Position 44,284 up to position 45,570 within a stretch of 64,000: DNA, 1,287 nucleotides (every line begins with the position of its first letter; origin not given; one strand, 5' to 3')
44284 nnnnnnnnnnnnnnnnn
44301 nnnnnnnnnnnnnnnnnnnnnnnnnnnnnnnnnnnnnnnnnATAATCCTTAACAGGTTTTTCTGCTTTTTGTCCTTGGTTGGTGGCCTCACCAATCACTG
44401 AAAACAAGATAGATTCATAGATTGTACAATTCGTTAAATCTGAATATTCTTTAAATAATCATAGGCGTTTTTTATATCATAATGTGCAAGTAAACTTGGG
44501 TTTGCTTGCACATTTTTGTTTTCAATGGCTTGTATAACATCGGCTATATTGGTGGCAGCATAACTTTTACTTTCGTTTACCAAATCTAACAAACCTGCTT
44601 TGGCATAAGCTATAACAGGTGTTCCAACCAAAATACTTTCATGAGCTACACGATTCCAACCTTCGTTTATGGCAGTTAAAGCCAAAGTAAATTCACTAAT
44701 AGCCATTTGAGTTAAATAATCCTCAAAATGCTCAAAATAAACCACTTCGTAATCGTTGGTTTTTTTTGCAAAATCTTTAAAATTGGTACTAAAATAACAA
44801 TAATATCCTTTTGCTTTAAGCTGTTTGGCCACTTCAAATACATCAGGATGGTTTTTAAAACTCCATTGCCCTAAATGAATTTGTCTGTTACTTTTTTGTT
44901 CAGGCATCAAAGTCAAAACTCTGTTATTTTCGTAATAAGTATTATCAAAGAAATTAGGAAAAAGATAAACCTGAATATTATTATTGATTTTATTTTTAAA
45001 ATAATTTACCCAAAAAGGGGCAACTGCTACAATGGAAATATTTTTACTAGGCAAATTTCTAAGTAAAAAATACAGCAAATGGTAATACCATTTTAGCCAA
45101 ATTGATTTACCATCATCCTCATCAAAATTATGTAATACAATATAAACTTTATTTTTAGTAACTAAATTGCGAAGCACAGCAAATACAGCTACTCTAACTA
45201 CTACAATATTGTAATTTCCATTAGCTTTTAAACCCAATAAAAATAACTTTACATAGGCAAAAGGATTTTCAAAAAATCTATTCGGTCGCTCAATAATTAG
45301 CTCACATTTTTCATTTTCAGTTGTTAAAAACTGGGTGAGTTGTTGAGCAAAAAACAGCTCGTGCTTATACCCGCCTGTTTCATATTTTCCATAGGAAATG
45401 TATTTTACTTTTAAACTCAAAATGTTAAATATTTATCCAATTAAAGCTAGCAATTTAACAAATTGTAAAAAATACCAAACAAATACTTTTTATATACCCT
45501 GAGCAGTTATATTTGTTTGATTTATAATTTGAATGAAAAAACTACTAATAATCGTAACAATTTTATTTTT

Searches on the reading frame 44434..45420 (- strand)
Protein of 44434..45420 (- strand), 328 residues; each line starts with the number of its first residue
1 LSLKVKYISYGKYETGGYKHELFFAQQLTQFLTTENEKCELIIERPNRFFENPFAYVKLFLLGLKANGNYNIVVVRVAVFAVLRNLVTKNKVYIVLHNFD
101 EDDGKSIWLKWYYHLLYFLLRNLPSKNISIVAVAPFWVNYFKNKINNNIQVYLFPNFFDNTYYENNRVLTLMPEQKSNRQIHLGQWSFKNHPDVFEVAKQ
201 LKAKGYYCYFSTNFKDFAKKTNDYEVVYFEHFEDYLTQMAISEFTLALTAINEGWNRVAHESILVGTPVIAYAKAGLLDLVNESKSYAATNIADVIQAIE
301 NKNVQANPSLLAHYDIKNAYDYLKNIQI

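Call 52: search_protein_families(library=pfam, proteins=[window:44434-45420:-], max_evalue=0.001)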
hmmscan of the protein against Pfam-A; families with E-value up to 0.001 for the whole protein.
window:44434-45420:- (328 aa): 0 families

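Call 54: search_protein_families(library=ncbifam, proteins=[window:44434-45420:-], max_evalue=0.001)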
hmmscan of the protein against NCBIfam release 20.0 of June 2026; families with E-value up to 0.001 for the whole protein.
window:44434-45420:- (328 aa): 1 family
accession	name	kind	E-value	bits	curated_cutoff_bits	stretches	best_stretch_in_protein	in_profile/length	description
NF046085.1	XrtY_assoc_Gly1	equivalog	0.0008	18.4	400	0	245-304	287-348/387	XrtY-associated glycosyltransferase XYAG1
